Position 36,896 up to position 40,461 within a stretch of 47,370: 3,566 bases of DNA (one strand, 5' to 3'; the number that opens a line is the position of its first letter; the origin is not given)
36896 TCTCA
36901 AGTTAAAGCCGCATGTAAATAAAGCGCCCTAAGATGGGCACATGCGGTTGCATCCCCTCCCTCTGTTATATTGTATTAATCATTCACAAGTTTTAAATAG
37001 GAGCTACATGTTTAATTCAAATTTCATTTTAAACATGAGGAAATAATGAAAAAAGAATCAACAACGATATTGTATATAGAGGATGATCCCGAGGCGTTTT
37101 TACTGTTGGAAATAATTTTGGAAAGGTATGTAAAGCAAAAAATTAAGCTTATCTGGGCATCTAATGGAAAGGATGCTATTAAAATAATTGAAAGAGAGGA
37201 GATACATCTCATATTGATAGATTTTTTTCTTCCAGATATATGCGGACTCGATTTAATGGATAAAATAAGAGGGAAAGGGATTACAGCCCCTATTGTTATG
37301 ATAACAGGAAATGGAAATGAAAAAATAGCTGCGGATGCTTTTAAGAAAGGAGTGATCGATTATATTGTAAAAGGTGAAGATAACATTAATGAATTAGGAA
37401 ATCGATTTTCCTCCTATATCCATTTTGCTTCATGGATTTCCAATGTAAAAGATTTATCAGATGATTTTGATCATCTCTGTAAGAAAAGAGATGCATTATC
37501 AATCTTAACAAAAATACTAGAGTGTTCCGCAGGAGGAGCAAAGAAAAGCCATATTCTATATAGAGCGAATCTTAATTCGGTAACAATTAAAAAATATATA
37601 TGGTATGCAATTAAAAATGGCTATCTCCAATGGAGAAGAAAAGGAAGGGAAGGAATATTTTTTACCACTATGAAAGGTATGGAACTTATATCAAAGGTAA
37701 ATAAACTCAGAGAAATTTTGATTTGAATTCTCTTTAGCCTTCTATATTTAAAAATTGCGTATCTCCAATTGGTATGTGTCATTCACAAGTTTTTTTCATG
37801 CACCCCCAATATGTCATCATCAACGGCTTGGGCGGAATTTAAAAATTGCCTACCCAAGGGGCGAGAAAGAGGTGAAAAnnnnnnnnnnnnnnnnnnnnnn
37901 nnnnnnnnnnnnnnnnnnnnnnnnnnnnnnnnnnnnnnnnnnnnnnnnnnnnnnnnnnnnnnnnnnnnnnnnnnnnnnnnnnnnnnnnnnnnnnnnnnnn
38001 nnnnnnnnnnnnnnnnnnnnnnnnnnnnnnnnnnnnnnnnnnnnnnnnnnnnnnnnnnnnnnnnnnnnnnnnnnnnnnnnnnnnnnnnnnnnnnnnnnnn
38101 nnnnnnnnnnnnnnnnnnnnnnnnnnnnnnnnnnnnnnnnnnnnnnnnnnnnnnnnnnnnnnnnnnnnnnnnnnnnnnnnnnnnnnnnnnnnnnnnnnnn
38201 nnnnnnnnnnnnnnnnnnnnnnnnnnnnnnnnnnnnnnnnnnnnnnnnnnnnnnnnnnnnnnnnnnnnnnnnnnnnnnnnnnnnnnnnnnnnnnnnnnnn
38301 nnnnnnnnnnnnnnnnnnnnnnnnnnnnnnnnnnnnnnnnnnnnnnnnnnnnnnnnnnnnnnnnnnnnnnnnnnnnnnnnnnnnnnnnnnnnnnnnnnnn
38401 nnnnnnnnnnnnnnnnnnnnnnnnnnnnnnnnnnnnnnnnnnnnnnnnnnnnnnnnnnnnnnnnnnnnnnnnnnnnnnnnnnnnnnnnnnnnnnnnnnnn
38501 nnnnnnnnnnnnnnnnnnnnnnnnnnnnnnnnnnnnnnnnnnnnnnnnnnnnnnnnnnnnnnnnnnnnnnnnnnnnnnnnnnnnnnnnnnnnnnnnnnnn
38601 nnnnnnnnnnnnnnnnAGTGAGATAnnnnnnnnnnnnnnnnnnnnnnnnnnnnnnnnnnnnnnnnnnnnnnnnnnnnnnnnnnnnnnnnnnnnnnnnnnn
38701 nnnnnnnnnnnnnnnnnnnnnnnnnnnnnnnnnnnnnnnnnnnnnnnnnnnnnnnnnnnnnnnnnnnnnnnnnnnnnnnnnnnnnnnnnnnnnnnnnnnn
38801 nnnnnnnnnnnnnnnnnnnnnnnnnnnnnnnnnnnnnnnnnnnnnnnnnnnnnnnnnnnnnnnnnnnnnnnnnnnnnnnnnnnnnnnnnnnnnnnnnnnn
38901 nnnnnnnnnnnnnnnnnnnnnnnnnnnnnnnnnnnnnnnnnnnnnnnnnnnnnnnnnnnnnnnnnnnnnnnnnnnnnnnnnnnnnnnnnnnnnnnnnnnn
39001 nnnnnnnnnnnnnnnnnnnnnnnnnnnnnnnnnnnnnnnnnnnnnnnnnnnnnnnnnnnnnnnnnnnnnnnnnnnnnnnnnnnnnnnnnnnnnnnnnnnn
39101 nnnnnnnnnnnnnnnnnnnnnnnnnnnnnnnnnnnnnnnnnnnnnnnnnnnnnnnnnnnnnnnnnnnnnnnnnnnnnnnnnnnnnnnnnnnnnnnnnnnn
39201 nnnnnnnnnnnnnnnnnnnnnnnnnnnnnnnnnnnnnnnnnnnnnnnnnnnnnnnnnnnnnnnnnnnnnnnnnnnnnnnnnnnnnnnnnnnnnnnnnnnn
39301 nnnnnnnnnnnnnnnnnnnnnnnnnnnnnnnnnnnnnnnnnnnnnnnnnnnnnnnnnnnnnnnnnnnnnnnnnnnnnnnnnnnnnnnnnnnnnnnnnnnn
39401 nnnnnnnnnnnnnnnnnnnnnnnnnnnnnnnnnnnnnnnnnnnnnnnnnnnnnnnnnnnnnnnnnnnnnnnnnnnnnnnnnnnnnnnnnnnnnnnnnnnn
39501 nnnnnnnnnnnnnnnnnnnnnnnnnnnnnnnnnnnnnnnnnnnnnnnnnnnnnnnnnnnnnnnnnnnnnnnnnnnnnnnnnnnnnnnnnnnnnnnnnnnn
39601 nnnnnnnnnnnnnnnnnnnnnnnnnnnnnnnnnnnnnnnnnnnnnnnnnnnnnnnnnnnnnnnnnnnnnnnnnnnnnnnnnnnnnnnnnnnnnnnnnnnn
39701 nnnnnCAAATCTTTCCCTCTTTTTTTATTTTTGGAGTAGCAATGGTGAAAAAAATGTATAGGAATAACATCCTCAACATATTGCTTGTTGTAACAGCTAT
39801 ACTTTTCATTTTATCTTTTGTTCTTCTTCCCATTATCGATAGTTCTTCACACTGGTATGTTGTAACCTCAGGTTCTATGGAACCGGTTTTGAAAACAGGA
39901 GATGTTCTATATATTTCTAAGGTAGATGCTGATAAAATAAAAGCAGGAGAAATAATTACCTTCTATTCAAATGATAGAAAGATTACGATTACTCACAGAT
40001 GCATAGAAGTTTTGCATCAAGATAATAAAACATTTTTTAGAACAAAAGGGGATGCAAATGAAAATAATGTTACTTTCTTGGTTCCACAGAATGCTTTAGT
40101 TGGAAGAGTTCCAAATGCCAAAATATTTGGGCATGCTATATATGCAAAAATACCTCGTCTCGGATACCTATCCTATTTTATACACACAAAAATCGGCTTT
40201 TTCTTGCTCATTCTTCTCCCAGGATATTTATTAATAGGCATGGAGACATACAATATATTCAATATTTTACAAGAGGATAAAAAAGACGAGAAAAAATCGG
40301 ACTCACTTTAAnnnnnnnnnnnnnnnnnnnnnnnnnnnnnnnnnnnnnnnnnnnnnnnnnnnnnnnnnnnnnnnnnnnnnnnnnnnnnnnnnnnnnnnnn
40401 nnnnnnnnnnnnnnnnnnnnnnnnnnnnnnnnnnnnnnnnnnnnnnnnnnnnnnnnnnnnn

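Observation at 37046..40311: TasA/camelysin-like fibre module (two paralogs plus SipW-type signal peptidase) directly downstream of a REC-wHTH response regulator in a thermophilic archaeon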

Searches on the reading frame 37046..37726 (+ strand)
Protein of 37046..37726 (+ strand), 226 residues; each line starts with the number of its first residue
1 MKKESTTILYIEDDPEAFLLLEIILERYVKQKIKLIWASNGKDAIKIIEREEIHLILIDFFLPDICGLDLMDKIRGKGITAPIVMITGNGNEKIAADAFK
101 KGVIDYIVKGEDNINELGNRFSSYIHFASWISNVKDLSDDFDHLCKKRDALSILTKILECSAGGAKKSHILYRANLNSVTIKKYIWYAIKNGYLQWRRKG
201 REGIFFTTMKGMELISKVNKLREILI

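Call 3: search_protein_families(library=pfam, proteins=[window:37046-37726:+], max_evalue=1)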
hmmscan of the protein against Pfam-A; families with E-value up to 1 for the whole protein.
window:37046-37726:+ (226 aa): 4 families
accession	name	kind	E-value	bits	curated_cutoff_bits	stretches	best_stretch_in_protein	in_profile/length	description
PF00072.30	Response_reg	-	1.9e-19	70.3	30.2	1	8-112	1-102/111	Response regulator receiver domain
PF14947.12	HTH_45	-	7.5e-15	55.1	25.5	1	147-224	1-75/77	Winged helix-turn-helix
PF22373.2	MG491_central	-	0.015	16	27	1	113-171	33-88/132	Organelle protein MG491, central domain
PF18252.6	Cu_bind_CorA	-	0.091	12.8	27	1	177-213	20-55/184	Copper(I)-binding protein CorA-like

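Call 4: search_protein_families(library=ncbifam, proteins=[window:37046-37726:+], max_evalue=1)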
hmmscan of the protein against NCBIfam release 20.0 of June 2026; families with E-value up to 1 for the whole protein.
window:37046-37726:+ (226 aa): 100 families (the best 25 are shown)
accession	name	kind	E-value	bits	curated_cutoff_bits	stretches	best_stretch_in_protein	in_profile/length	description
NF053610.1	Sso10a_fam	subfamily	1.5e-15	57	60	1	148-214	1-63/64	Sso10a family chromatin protein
NF007969.0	PRK10693.1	equivalog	9.3e-15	54.5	329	1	7-158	9-160/337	two-component system response regulator RssB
NF012227.0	AdeR_RR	equivalog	7.3e-14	51.8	340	1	5-123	11-124/239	efflux system response regulator transcription factor AdeR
NF045505.1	RR_RssB_Pseudo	equivalog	1.9e-13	50.2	700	1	1-115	1-112/394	two-component system response regulator RssB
NF041946.1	LuxO_transreg_Vib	equivalog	2e-13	49.9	800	1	33-110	21-98/463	quorum-sensing sigma-54 dependent transcriptional regulator LuxO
NF047793.1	ResRegPgtA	equivalog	2.9e-13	49.4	650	1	1-109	1-106/414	two-component system response regulator PgtA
NF052313.1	T9SS_RR_PorX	equivalog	3e-13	49.4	300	1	7-109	2-101/513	T9SS response regulator signal transducer PorX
NF047654.1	DiguCycDgcRLepto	equivalog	4.4e-13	48.8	500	1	7-123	4-119/295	diguanylate cyclase DgcR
NF007005.1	PRK09468.1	equivalog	1.3e-12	47.7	331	1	4-120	2-114/237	osmolarity response regulator transcription factor OmpR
TIGR02154.1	PhoB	equivalog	1.4e-12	47.4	296.2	1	6-110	3-106/226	phosphate regulon transcriptional regulator PhoB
NF007935.0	PRK10651.1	equivalog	7e-12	45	250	1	2-110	3-110/216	two-component system response regulator NarL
NF033117.2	vanR_ACDEGLN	exception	1e-11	44.8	350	1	8-112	1-101/226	VanR-ABDEGLN family response regulator transcription factor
NF041734.1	resp_reg_RppA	equivalog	1.2e-11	44.4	250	1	8-111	3-105/229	two-component system response regulator RppA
NF006900.1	PRK09390.1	equivalog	1.7e-11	44.1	255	1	8-112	7-108/203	response regulator FixJ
NF008469.0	PRK11361.1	equivalog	3.3e-11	42.6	714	1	6-119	5-114/461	acetoacetate metabolism transcriptional regulator AtoC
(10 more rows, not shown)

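Call 63: find_homologous_proteins(query=window:37046-37726:+, max_evalue=1e-10)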
Query window:37046-37726:+ (226 aa): 8 proteins with E <= 1e-10 among 237 candidates.
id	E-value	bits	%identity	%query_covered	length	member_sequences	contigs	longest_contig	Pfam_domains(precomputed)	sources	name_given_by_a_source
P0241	1.6e-144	497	100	100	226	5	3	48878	PF00072.31,PF14947.13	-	-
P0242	3.8e-103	362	70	98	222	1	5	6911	PF00072.31,PF14947.13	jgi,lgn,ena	-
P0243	2.6e-89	317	63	98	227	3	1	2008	PF00072.31,PF14947.13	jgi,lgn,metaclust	metaclust:\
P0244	3.6e-75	270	55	98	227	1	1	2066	PF00072.31,PF14947.13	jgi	-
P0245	2.1e-73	264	55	96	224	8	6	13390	PF00072.31,PF14947.13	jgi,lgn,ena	-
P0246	1.0e-72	262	56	96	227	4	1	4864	PF00072.31,PF14947.13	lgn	-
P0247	4.3e-72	260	55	97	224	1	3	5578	PF00072.31,PF14947.13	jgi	-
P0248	6.2e-71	256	54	97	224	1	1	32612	PF00072.31,PF14947.13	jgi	-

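Call 64: find_encoding_contigs(protein=P0242, flank=6000, max_places=1)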
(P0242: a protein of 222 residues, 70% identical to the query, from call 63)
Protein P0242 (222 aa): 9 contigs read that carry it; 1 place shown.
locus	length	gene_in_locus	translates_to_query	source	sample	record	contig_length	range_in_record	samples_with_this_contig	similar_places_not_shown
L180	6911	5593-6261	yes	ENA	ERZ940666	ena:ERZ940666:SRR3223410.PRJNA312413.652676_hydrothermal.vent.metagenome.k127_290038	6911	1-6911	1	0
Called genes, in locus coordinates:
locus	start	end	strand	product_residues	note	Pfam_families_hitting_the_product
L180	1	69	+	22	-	?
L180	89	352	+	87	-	-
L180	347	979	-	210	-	PF13483:Lactamase_B_3, PF12706:Lactamase_B_2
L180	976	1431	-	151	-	PF14520:HHH_5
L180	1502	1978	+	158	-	-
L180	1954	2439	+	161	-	PF09999:DUF2240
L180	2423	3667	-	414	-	PF01970:TctA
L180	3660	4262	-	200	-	-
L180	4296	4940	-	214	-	PF12146:Hydrolase_4, PF20408:Abhydrolase_11 (weak), PF00561:Abhydrolase_1, PF12697:Abhydrolase_6 (faint), PF02129:Peptidase_S15 (faint), PF00326:Peptidase_S9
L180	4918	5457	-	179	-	PF11026:DUF2721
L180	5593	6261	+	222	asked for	PF00072:Response_reg, PF14947:HTH_45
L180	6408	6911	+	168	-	?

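Call 65: find_encoding_contigs(protein=P0245, flank=7000, max_places=1)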
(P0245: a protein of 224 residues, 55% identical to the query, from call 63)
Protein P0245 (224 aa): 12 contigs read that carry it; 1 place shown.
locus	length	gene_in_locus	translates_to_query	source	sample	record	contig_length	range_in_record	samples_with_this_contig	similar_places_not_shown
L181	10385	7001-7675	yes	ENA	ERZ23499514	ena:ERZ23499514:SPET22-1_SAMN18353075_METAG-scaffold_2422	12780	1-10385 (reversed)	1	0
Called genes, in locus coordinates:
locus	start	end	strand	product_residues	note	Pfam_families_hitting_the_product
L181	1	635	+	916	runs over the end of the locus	PF01326:PPDK_N, PF00391:PEP-utilizers, PF02896:PEP-utilizers_C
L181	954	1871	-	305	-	PF01008:IF-2B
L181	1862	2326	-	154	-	PF00596:Aldolase_II (weak)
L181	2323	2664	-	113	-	PF07883:Cupin_2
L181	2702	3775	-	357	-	-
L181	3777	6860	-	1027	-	PF00133:tRNA-synt_1, PF09334:tRNA-synt_1g (weak), PF13603:tRNA-synt_1_2 (faint), PF08264:Anticodon_1, PF19302:DUF5915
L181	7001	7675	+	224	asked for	PF00072:Response_reg, PF14947:HTH_45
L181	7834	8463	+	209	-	PF12389:Peptidase_M73 (weak)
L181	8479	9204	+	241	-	PF12389:Peptidase_M73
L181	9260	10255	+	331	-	-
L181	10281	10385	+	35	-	?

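Call 66: find_encoding_contigs(protein=P0248, flank=7000, max_places=1)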
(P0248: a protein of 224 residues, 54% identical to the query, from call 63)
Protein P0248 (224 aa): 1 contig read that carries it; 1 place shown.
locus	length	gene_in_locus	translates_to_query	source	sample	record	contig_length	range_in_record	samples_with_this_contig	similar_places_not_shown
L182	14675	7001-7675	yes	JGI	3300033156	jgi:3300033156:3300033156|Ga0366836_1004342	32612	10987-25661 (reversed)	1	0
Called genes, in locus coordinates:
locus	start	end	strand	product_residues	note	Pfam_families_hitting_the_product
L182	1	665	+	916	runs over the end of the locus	PF01326:PPDK_N, PF00391:PEP-utilizers, PF02896:PEP-utilizers_C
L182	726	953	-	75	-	-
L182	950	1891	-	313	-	PF01008:IF-2B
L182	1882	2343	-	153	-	PF00596:Aldolase_II (weak)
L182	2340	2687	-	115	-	PF02311:AraC_binding (weak), PF07883:Cupin_2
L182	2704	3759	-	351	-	-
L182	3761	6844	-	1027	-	PF00133:tRNA-synt_1, PF09334:tRNA-synt_1g (weak), PF13603:tRNA-synt_1_2 (faint), PF08264:Anticodon_1, PF19302:DUF5915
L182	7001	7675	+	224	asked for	PF00072:Response_reg, PF14947:HTH_45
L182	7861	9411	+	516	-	-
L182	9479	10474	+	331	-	-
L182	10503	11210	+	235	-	PF10502:Peptidase_S26 (faint)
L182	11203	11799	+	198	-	PF00072:Response_reg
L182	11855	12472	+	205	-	-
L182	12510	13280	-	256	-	-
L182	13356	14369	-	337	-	PF26356:Pelota_N, PF03465:eRF1_3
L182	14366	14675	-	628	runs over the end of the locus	PF05833:NFACT_N, PF05670:NFACT-R_1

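Call 67: find_encoding_contigs(protein=P0246, flank=6000, max_places=1)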
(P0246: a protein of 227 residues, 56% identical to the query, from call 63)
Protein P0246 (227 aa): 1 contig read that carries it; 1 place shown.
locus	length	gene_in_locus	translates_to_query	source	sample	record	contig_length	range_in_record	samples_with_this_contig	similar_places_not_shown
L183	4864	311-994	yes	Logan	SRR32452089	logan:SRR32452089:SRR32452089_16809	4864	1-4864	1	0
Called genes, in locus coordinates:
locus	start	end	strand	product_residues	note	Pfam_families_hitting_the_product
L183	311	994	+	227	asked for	PF00072:Response_reg, PF14947:HTH_45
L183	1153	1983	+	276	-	-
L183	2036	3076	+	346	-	-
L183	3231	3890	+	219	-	-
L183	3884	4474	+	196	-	PF00072:Response_reg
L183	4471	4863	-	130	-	?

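Call 76: search_protein_families(library=pfam, proteins=[L182:11855-12472:+], max_evalue=0.01)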
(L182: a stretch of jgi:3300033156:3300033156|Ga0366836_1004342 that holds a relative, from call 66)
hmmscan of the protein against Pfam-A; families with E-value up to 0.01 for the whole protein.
L182:11855-12472:+ (205 aa): 0 families

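Call 101: search_solved_structures(query=A7, max_evalue=0.001, show_alignments=1)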
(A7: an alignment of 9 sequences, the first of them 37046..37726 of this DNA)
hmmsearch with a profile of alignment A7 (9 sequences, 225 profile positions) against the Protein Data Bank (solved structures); distinct sequences matched with E-value up to 0.001: 271 (the best 60 are shown).
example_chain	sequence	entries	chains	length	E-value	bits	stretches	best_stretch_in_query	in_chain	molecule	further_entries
6oap_A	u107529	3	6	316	1.4e-19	73.9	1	7-165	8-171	Dual sensor histidine kinase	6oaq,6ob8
9xzo_A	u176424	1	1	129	9.6e-19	71.2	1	5-111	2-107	De novo protein M1X0B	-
6swl_A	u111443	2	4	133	2.4e-18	69.9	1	5-123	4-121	Two-component response regulator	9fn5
1zy2_A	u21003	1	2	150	3.5e-17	66.1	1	6-126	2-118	transcriptional regulator NtrC1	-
4l4u_A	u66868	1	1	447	5.8e-17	65.4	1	4-125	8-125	Transcriptional regulator (NtrC family)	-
1ny5_A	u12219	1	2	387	1.1e-16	64.5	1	7-125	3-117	transcriptional regulator (NtrC family)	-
9qih_A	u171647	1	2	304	2.4e-15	60.1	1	6-138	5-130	SenB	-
5ep0_A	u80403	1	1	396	2.5e-15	60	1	6-111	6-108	Putative repressor protein luxO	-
3eq2_A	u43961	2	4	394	6.9e-15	58.6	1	7-146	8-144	Probable two-component response regulator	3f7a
1mvo_A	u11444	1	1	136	3.2e-14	56.4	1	5-112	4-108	PhoP response regulator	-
3kht_A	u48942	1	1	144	3.8e-14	56.1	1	5-132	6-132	Response regulator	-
3cfy_A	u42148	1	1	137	7.6e-14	55.2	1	10-118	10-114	Putative LuxO repressor protein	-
5lwk_A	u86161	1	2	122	1.5e-13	54.2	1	5-119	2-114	Transcriptional regulatory protein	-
8p6f_A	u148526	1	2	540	1.8e-13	54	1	3-132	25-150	Response regulator receiver domain-containing protein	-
6er7_A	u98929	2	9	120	2.2e-13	53.6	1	6-120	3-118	120aa long hypothetical chemotaxis protein (CheY)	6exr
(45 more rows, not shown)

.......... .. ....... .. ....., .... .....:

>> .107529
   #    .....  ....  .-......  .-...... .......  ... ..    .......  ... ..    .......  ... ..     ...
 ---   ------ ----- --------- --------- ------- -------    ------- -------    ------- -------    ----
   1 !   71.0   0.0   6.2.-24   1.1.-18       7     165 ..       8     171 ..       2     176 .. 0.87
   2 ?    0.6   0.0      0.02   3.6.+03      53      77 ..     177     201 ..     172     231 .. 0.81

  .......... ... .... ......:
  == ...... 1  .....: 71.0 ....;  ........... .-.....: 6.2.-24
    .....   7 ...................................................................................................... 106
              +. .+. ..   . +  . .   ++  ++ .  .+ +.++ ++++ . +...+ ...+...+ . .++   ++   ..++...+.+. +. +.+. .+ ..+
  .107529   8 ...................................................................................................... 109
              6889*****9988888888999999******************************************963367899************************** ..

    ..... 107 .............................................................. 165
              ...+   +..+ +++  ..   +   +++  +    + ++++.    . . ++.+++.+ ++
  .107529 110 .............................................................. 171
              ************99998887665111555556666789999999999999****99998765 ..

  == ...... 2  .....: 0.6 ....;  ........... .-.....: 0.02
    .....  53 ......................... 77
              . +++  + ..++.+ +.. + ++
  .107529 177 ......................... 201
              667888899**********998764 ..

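Call 107: search_protein_representatives(protein=window:37046-37726:+)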
Query: 226 residues. Proteins with E-value up to 0.001 (for the whole library): 101947; up to 1e-10: 5144; up to 1e-30: 5. The best 150 are listed.
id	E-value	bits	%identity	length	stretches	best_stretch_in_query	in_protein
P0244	1.2e-75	270.2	55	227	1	4-225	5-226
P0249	5.4e-48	179.7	43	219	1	7-225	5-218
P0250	3.5e-38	147.7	31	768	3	16-117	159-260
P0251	4.5e-34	134.2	34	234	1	8-223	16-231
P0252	1.8e-32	129.0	50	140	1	36-169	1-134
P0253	1.8e-30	122.4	36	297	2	7-119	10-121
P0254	1.9e-30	122.4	30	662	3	8-130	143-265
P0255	2.4e-30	122.0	32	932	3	7-118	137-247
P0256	3.4e-30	121.5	33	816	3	6-117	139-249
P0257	6.6e-30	120.6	32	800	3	6-117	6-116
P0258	3.3e-29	118.3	34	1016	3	8-111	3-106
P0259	1.0e-28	116.7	34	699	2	4-186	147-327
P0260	1.0e-28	116.7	33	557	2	7-119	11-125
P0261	1.6e-28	116.1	36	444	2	6-113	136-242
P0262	2.7e-28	115.3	29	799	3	8-113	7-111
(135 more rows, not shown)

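Call 108: find_encoding_contigs(protein=P0249, flank=6000, max_places=1)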
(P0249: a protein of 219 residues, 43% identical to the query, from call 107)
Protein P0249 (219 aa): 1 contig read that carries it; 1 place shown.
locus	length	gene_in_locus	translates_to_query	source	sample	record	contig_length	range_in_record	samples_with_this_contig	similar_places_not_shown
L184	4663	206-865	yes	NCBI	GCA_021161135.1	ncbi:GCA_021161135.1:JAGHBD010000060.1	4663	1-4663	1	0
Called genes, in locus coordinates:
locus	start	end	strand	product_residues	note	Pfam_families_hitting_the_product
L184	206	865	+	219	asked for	PF00072:Response_reg, PF14947:HTH_45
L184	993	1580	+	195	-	PF12389:Peptidase_M73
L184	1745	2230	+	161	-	-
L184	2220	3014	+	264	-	PF10502:Peptidase_S26 (weak)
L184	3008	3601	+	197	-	PF00072:Response_reg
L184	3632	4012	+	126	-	PF00072:Response_reg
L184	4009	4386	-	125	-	PF19479:DUF6015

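Call 109: find_encoding_contigs(protein=P0251, flank=6000, max_places=1)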
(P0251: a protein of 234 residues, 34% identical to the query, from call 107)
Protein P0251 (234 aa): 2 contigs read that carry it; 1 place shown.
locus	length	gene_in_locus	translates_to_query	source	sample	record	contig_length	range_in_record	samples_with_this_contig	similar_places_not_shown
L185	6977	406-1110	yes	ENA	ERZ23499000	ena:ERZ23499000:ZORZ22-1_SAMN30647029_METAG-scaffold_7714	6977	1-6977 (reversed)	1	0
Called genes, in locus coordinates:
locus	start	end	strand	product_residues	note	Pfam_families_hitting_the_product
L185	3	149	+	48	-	?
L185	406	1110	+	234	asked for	PF00072:Response_reg, PF14947:HTH_45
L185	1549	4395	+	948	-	PF16318:DUF4957 (weak), PF22847:Glyco_hydro_43_rel (weak)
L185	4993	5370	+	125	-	-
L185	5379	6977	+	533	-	?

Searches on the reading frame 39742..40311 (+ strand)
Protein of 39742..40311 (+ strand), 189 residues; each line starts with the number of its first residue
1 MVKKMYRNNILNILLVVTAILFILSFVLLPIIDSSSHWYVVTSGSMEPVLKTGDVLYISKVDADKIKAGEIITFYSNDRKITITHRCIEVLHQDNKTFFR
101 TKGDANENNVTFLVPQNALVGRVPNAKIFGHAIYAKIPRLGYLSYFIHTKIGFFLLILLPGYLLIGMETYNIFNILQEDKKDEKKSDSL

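Call 3: search_protein_families(library=pfam, proteins=[window:39742-40311:+], max_evalue=1)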
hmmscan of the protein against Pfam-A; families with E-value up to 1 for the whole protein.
window:39742-40311:+ (189 aa): 5 families
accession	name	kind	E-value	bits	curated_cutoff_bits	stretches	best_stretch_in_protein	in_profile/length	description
PF10502.14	Peptidase_S26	-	1.1e-05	25.9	22.9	1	18-88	6-78/168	Signal peptidase, peptidase S26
PF00717.28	Peptidase_S24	-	0.0026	17.9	23.3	1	33-83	32-79/116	Peptidase S24-like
PF20753.2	DUF6558_C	-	0.042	14.5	24.4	1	65-112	60-109/119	Phage tail C-terminal domain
PF03824.22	NicO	-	0.077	12.7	27.7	1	131-186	65-121/287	High-affinity nickel-transport protein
PF07313.18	AmiA-like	-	0.15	11.9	27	1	63-110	140-186/202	N-acetylmuramoyl-L-alanine amidase-like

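Call 4: search_protein_families(library=ncbifam, proteins=[window:39742-40311:+], max_evalue=1)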
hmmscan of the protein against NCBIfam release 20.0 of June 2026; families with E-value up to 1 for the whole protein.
window:39742-40311:+ (189 aa): 4 families
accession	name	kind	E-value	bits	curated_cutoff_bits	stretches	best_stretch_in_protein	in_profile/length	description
TIGR02228.1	sigpep_I_arch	equivalog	2.3e-29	102.3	51.85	1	12-167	5-153/158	signal peptidase I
NF046067.1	SigPepSipWBacil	equivalog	1.9e-27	96.1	190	1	39-186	41-179/189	signal peptidase I SipW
TIGR02227.1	sigpep_I_bact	equivalog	6.5e-09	35.9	47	1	20-88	4-75/162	signal peptidase I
TIGR02754.1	sod_Ni_protease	equivalog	0.17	12.4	63.25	1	41-122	3-87/90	nickel-type superoxide dismutase maturation protease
